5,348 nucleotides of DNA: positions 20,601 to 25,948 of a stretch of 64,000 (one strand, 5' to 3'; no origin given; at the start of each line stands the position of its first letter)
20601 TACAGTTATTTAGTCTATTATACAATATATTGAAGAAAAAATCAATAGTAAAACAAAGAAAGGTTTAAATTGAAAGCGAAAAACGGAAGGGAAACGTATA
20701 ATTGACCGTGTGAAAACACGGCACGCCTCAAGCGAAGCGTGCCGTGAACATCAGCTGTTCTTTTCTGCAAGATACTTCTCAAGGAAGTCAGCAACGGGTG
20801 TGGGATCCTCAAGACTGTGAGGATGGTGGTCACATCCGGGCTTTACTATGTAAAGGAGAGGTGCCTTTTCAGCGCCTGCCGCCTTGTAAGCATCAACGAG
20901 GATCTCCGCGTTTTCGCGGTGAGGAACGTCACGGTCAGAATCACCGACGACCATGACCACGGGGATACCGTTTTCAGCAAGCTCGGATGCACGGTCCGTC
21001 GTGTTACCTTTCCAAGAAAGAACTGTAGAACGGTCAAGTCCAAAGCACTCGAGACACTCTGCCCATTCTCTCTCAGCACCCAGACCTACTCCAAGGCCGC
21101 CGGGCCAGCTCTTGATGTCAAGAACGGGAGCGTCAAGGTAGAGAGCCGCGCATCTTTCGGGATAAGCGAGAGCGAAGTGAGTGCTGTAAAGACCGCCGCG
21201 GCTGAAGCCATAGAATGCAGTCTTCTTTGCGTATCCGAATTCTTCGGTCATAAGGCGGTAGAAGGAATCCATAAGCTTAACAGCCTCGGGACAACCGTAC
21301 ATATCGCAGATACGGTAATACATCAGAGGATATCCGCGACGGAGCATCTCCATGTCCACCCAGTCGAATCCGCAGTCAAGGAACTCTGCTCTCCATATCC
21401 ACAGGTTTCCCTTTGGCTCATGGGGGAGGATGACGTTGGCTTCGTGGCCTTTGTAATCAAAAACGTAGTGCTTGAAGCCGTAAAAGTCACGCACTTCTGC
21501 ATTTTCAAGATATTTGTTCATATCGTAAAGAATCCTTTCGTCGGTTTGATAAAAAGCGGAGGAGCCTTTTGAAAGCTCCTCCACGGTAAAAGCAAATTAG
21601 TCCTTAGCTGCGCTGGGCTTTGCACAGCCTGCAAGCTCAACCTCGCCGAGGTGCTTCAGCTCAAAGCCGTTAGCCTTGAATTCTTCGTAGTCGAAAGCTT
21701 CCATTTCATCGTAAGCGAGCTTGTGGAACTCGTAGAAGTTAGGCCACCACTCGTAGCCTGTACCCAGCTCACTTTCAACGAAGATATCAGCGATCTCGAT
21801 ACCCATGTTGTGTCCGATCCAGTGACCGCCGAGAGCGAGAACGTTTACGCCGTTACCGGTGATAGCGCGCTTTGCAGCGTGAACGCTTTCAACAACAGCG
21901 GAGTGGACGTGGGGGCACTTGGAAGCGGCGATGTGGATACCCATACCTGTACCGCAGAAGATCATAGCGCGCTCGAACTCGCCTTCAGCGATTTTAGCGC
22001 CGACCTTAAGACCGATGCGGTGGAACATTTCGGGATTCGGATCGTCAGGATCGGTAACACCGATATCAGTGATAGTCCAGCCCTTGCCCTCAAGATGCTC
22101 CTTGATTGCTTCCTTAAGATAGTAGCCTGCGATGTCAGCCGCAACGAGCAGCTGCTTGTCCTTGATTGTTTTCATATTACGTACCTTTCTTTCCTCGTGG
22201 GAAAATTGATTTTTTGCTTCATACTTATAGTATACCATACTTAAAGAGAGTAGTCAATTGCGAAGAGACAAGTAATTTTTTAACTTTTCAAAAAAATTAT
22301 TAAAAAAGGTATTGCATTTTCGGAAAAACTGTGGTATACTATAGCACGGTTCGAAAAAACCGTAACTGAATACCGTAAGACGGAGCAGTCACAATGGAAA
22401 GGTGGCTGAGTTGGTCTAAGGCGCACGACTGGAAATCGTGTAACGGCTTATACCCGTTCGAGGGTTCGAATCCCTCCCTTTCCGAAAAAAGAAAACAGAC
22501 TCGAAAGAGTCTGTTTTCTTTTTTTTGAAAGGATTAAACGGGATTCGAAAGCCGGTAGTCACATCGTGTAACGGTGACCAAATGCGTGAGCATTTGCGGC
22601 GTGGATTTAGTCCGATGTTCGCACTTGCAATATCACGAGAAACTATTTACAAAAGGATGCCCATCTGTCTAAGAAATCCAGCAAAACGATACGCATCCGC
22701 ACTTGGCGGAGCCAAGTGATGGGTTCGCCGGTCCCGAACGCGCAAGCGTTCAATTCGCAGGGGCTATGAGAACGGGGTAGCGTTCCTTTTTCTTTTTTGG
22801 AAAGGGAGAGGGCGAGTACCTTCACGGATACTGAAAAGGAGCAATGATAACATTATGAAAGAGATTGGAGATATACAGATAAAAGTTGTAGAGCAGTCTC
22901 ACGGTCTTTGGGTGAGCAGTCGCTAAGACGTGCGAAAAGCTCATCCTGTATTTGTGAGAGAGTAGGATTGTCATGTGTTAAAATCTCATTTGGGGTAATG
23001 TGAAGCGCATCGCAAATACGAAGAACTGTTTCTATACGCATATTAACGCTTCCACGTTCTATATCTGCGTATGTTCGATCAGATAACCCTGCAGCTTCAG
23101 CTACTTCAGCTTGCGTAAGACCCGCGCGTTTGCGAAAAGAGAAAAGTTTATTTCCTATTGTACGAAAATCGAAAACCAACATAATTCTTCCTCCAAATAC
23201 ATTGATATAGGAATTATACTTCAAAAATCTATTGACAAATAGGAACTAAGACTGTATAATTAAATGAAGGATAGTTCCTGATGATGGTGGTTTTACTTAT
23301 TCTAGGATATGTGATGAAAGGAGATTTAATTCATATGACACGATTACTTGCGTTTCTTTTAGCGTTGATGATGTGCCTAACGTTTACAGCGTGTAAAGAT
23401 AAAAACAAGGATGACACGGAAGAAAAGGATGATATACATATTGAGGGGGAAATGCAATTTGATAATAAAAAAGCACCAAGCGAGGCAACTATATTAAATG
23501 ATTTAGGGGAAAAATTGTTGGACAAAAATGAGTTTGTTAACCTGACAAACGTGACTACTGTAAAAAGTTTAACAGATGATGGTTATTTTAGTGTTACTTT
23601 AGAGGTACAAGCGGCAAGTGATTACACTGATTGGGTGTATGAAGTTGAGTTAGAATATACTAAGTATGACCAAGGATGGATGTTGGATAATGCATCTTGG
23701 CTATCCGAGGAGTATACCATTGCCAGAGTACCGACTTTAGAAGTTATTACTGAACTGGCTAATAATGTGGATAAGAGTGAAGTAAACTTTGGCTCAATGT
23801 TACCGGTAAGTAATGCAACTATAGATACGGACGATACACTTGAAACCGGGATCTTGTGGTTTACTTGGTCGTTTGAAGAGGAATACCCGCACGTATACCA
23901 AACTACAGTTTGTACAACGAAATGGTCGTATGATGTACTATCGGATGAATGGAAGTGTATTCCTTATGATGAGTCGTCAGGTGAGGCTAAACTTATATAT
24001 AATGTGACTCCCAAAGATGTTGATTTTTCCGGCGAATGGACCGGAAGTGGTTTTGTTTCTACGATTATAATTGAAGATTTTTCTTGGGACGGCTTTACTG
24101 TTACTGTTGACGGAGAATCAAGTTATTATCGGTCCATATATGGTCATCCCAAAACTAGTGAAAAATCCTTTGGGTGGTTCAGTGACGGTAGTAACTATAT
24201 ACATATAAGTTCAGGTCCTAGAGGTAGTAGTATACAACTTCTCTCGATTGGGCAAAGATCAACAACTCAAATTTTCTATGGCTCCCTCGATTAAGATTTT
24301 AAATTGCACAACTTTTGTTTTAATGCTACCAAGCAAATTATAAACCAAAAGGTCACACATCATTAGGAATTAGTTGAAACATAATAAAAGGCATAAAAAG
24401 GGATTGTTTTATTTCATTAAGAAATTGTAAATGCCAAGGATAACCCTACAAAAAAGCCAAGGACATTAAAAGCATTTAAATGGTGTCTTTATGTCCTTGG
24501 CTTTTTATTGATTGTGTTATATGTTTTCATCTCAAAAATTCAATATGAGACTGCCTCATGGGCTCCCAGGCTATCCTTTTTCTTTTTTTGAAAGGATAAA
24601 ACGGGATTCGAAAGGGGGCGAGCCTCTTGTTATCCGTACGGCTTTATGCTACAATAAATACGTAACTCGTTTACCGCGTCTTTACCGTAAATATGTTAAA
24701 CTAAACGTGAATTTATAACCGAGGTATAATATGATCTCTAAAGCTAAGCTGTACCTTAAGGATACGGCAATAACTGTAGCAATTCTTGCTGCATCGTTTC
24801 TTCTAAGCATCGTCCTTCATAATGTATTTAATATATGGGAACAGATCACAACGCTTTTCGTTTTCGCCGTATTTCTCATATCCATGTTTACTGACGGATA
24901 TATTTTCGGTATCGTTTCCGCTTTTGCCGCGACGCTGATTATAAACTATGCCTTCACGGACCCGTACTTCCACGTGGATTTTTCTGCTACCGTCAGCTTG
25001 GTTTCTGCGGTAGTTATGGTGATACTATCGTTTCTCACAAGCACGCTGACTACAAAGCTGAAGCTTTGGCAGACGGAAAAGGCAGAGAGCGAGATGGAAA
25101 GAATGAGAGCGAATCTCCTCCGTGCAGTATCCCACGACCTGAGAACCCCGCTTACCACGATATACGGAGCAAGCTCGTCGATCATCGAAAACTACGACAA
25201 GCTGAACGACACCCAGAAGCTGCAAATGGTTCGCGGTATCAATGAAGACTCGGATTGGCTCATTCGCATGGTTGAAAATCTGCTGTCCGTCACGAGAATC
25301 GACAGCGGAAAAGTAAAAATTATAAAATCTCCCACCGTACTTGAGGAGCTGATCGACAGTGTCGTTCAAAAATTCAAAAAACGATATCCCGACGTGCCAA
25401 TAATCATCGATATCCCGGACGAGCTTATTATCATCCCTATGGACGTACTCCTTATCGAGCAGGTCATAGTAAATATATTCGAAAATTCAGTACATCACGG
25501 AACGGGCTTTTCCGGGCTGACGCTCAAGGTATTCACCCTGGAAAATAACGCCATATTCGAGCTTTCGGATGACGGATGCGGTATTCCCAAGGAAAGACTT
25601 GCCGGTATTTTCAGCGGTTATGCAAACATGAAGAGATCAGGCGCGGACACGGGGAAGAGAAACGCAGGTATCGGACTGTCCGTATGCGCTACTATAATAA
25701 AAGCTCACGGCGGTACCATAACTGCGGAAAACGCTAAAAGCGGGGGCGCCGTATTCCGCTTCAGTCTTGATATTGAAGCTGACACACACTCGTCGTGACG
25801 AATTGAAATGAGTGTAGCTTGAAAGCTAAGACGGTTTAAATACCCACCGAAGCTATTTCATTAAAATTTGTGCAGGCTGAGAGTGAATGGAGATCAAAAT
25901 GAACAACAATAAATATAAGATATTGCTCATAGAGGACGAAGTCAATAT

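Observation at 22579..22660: Conserved module of unknown function downstream of both tRNA genes, with a sequence-divergent but structure-conserved hairpin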

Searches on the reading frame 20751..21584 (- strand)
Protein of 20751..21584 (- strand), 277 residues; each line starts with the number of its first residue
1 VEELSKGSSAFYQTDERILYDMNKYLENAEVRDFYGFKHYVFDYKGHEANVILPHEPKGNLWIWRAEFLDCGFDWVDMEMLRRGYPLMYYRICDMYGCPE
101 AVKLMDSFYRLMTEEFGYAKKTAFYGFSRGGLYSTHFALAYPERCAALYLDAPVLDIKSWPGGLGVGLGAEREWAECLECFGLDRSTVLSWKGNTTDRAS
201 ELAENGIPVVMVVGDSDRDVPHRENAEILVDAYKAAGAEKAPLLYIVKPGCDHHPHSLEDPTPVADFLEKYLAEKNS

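Call 33: search_protein_families(library=pfam, proteins=[window:20751-21584:-], max_evalue=0.001)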
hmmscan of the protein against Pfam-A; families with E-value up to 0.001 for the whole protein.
window:20751-21584:- (277 aa): 2 families
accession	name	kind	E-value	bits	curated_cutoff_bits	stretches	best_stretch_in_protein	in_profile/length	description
PF00561.26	Abhydrolase_1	-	1.2e-07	32.1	25.8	1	106-153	57-102/245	alpha/beta hydrolase fold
PF12146.15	Hydrolase_4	-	1.7e-05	24.7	27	0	105-158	62-114/239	Serine aminopeptidase, S33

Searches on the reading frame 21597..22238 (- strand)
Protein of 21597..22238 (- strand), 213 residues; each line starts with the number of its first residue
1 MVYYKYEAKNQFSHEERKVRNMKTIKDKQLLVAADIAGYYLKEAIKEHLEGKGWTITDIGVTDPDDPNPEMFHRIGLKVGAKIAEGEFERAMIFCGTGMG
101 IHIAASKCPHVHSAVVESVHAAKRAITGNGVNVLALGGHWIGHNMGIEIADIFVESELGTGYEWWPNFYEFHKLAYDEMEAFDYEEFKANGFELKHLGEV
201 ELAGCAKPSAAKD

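Call 33: search_protein_families(library=pfam, proteins=[window:21597-22238:-], max_evalue=0.001)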
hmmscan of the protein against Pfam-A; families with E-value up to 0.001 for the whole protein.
window:21597-22238:- (213 aa): 1 family
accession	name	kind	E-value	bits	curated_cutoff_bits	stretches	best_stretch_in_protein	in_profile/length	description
PF02502.23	LacAB_rpiB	-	1e-28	100.5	24.7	1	31-158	2-126/138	Ribose/Galactose Isomerase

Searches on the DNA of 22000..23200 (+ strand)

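Call 5: search_rna_families(source=window, start=22000, end=23200, threshold=evalue, max_evalue=10, show_alignments=3)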
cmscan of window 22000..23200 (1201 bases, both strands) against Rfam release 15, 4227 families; matches with E-value up to 10: 21.
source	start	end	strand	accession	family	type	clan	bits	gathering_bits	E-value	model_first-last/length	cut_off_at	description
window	22396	22484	+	RF00005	tRNA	Gene; tRNA;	CL00001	58.3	29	9.9e-12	1-71/71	no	tRNA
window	22432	22484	-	RF04351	Plastid-psbl-rps4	Cis-reg;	-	35.3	68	2e-05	1-53/53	no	Plastid-psbl-rps4 3UTR RNA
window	22485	22522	-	RF03751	mir-7445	Gene; miRNA;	-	33.8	79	0.00057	1-60/60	no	mir-7445 microRNA precursor family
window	22384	22550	+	RF02223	sX4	Gene; sRNA;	-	27.1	70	0.0021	1-167/167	no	Proteobacterial sRNA sX4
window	22482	22527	+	RF03623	mir-1252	Gene; miRNA;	-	25.4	70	0.12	1-65/65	no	mir-1252 microRNA precursor family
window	22478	22533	+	RF03973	mir-5615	Gene; miRNA;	-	23.3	82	0.078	1-61/61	no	mir-5615 microRNA precursor family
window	22484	22542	-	RF02074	STnc240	Gene; sRNA;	-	23.1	55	1.2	1-77/77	no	Enterobacterial sRNA STnc240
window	22483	22527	-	RF03623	mir-1252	Gene; miRNA;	-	22.4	70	0.63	1-65/65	no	mir-1252 microRNA precursor family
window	22467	22547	-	RF03850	mir-961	Gene; miRNA;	-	22.3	100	0.2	1-85/85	no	mir-961 microRNA precursor family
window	22465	22549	+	RF03861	mir-4484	Gene; miRNA;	-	22.3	90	0.38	1-89/89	no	mir-4484 microRNA precursor family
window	22488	22521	+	RF04120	MIR5998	Gene; miRNA;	-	22.2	180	0.037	1-173/173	no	MIR5998 microRNA precursor family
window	22488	22521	-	RF04120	MIR5998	Gene; miRNA;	-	22.2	180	0.037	1-173/173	no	MIR5998 microRNA precursor family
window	22476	22533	+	RF00984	mir-576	Gene; miRNA;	-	21.6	99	0.11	1-90/90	no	mir-576 microRNA precursor family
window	22430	22525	+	RF02074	STnc240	Gene; sRNA;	-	20.6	55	3.8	1-77/77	no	Enterobacterial sRNA STnc240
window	22471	22538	-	RF03973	mir-5615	Gene; miRNA;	-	19.8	82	0.67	1-61/61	no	mir-5615 microRNA precursor family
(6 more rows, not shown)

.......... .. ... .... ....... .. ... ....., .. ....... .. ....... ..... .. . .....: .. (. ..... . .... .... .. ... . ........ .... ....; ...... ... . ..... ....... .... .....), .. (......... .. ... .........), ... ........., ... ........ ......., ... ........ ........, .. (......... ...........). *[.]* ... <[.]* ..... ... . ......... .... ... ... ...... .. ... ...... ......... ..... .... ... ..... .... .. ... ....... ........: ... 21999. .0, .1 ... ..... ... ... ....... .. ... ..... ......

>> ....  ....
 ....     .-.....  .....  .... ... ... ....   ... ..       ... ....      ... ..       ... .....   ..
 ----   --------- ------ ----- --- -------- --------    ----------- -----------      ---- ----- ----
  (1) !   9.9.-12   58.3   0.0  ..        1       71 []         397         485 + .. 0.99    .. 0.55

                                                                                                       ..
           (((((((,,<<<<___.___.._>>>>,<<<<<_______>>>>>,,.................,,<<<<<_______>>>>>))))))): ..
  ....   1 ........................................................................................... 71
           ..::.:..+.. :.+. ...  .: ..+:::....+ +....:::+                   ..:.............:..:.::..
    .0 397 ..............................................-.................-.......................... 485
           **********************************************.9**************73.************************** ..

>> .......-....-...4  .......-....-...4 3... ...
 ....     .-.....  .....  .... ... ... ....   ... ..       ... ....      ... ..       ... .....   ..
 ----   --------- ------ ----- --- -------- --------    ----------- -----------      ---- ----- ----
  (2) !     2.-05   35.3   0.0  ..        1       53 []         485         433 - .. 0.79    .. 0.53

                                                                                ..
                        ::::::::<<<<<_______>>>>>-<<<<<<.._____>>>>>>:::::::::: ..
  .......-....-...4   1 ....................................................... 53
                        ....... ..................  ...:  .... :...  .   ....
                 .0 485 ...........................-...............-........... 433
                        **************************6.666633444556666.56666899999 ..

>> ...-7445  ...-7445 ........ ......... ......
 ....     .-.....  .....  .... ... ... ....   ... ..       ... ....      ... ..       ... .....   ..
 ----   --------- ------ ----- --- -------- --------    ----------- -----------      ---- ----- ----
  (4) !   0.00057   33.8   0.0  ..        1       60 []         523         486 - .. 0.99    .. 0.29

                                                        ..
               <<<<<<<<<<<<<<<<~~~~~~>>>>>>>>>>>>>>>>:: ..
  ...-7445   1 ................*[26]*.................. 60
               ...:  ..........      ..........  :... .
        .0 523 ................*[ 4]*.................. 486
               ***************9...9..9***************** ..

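Call 45: search_dna_similar(query=window:22486-22660:+, collection=phages, mode=distant, max_evalue=0.01)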
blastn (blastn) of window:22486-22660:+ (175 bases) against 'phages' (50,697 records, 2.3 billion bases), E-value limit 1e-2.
No match.

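Call 46: search_dna_similar(query=window:22486-22660:+, collection=plasmids, mode=distant, max_evalue=0.01)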
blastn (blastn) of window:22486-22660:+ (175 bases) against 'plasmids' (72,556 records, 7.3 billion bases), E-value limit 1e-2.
No match.

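Call 65: build_rna_model(alignment_id=A3)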
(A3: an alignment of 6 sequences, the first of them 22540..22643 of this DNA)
Model R1 built from alignment A3 (6 sequences, 110 columns); structure: RNAalifold consensus.
model positions 104; base pairs 25; branch points 2; effective number of sequences 1.39; information 0.59 bits per position. Calibrated on 0.2 Mb of random sequence (short: E-values are rough).
structure used (alignment columns):
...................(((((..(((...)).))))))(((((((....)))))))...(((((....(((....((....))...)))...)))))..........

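Call 66: search_with_rna_model(model_id=R1, sources=[window, L001, L002], max_evalue=10, filters=off)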
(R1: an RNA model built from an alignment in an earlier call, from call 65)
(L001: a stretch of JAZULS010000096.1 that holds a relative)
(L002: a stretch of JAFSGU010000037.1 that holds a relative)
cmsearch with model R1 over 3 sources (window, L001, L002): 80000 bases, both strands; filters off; matches with E-value up to 10: 43.
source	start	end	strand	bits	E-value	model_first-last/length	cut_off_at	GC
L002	135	239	+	118.9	6.8e-38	1-104/104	no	0.61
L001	3287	3390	+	118.4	1e-37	1-104/104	no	0.59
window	22540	22644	+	117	3e-37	1-104/104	no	0.5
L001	3713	3817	+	113.1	6.2e-36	1-104/104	no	0.51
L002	1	90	+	96.1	2.9e-30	16-104/104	no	0.6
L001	3565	3669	+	78.7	1.8e-24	1-104/104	no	0.53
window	49244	49327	+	42.4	2.5e-12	1-104/104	no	0.52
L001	2770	2863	-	23.5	5.2e-06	1-104/104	no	0.55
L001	3326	3342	-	10.8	0.088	40-56/104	no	0.47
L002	26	42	-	10.1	0.16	40-56/104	no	0.53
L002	175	191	-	10.1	0.16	40-56/104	no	0.53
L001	3605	3621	-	9.5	0.25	40-56/104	no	0.53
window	40148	40211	+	9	0.36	1-104/104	no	0.39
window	36078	36189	-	8.9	0.38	1-104/104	no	0.51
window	41770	41857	+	8.8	0.43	1-104/104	no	0.32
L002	5927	6016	+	6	3.7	1-104/104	no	0.57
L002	326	347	+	5.8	4.1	19-39/104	no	0.68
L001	3434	3458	+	5.8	4.3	1-104/104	no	0.44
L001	1855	1954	+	5.7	4.5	1-104/104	no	0.44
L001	4246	4274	+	4.9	8.4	1-104/104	no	0.45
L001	1245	1285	-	4.9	8.6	1-104/104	no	0.51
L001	1521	1631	+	4.7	9.4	1-104/104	no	0.42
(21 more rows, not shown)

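Call 77: search_with_rna_model(model_id=R1, sources=[L015, L016, L017, L018, L019], max_evalue=1, filters=off)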
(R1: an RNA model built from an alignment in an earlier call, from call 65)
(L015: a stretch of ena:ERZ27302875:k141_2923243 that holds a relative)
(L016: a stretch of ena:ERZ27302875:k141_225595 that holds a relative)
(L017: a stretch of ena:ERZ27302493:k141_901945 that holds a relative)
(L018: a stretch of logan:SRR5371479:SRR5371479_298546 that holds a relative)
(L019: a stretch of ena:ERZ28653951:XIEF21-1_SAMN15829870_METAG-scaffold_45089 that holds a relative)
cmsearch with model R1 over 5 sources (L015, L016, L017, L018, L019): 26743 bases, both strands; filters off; matches with E-value up to 1: 1.
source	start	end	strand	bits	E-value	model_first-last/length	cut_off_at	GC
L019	2473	2550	+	6.3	0.92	1-104/104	no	0.55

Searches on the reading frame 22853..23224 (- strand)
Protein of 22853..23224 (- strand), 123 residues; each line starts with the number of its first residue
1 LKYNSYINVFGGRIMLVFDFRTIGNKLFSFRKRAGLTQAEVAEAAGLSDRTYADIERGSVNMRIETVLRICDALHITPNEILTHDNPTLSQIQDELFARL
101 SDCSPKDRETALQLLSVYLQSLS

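Call 33: search_protein_families(library=pfam, proteins=[window:22853-23224:-], max_evalue=0.001)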
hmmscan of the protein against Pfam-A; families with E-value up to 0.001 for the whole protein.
window:22853-23224:- (123 aa): 5 families
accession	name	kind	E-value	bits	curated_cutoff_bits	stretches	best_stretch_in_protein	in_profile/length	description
PF13560.12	HTH_31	-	5.2e-13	49.5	27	1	26-80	5-60/64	Helix-turn-helix domain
PF01381.28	HTH_3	-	6.1e-13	49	23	1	30-81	4-55/55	Helix-turn-helix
PF13443.12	HTH_26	-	3.2e-09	37.3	22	1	30-84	5-60/63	Cro/C1-type HTH DNA-binding domain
PF12844.13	HTH_19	-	2.5e-07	30.9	30.2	1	24-83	1-60/64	Helix-turn-helix domain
PF20432.4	Xre-like-HTH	-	0.00012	22.7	25.8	0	29-54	17-42/63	Antitoxin Xre-like helix-turn-helix domain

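Call 97: search_protein_families(library=phrogs, proteins=[window:22853-23224:-], max_evalue=0.001)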
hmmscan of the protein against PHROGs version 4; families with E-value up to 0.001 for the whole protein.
window:22853-23224:- (123 aa): 23 families
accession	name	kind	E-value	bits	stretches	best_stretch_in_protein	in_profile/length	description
phrog_8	-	transcription regulation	4.6e-14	53.6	1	21-88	160-222/346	transcriptional regulator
phrog_3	-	transcription regulation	2.9e-13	51.4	1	22-94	88-158/430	transcriptional repressor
phrog_5823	-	transcription regulation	1e-10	42.3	1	21-92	5-77/404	transcriptional regulator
phrog_1373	-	transcription regulation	7.2e-10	40.1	1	26-91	67-132/166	transcriptional regulator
phrog_7241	-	transcription regulation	9.6e-09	36.3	1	26-82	65-121/122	transcriptional regulator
phrog_4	-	transcription regulation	5.7e-08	33.1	1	22-91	136-201/400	transcriptional repressor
phrog_2967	-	transcription regulation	2.8e-07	31.3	1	19-92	7-82/225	transcriptional regulator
phrog_2439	-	transcription regulation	9.4e-07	29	1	22-119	7-102/367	transcriptional regulator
phrog_2328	-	transcription regulation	2.9e-06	28.1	1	21-81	14-74/128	transcriptional repressor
phrog_4583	-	transcription regulation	2.3e-05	25.3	1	32-85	20-73/81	transcriptional repressor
phrog_6499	-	transcription regulation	3.3e-05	24.4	1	24-73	8-63/157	transcriptional regulator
phrog_13326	-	unknown function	5.6e-05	24.3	1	37-106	9-80/151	-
phrog_147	-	transcription regulation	8.9e-05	23.8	1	22-71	4-54/100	transcriptional regulator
phrog_6962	-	unknown function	0.0001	23.5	1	23-70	2-49/73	-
phrog_4031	-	unknown function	0.0001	21.9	1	26-79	522-576/626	-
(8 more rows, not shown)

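Call 98: search_protein_families(library=padloc, proteins=[window:22853-23224:-], max_evalue=0.001)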
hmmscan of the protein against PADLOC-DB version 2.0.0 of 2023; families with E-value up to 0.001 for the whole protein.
window:22853-23224:- (123 aa): 13 families
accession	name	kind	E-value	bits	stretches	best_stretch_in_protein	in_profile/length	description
PDLC04142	capH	-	3.7e-11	42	1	23-115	7-95/103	capH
PDLC04775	PDC-M69A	-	5.9e-10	37.7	1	19-119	4-101/113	-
PDLC03665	Control_protein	-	2.3e-09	35.4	1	23-84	9-71/77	control protein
PDLC02926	HTH_VI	-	3e-08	31.8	1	23-83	2-62/92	-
PDLC03949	RmrA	-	1.9e-07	28.3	1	27-112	7-91/363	-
PDLC03946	RmrA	-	1.9e-07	28.2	1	26-113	6-92/357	-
PDLC03664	Control_protein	-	2.7e-06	25.7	1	20-82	11-73/74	control protein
PDLC03954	RmrA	-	7.8e-06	23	1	24-117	12-104/380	-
PDLC03953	RmrA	-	3.9e-05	21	1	23-88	6-70/373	-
PDLC03666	Control_protein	-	8e-05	21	1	23-81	7-65/77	control protein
PDLC03952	RmrA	-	8.1e-05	19.6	1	23-120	23-119/395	-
PDLC03951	RmrA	-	0.0001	19.4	1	24-119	10-102/400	-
PDLC03671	Control_protein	-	0.00087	17.5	0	25-84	17-76/84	control protein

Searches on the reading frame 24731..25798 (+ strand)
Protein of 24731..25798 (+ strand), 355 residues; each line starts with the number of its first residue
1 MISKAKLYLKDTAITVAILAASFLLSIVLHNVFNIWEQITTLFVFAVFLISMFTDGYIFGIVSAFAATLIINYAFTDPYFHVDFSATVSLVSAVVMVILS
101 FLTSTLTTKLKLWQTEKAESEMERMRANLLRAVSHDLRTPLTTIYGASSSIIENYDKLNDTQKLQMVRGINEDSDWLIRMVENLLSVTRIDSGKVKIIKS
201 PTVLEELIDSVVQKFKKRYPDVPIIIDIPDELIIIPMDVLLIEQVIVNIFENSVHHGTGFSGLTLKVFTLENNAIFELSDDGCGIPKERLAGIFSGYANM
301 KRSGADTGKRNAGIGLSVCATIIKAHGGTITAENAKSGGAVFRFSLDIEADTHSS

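Call 33: search_protein_families(library=pfam, proteins=[window:24731-25798:+], max_evalue=0.001)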
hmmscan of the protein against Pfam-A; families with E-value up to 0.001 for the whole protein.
window:24731-25798:+ (355 aa): 3 families
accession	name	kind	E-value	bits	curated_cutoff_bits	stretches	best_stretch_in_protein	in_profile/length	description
PF13493.11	DUF4118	-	5.7e-20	71.5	28.4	1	13-113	2-100/107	Domain of unknown function (DUF4118)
PF02518.31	HATPase_c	-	1.5e-19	70.9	26.4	1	238-348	2-109/111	Histidine kinase-, DNA gyrase B-, and HSP90-like ATPase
PF00512.31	HisKA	-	8.6e-13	48.6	26.9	1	126-193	2-66/66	His Kinase A (phospho-acceptor) domain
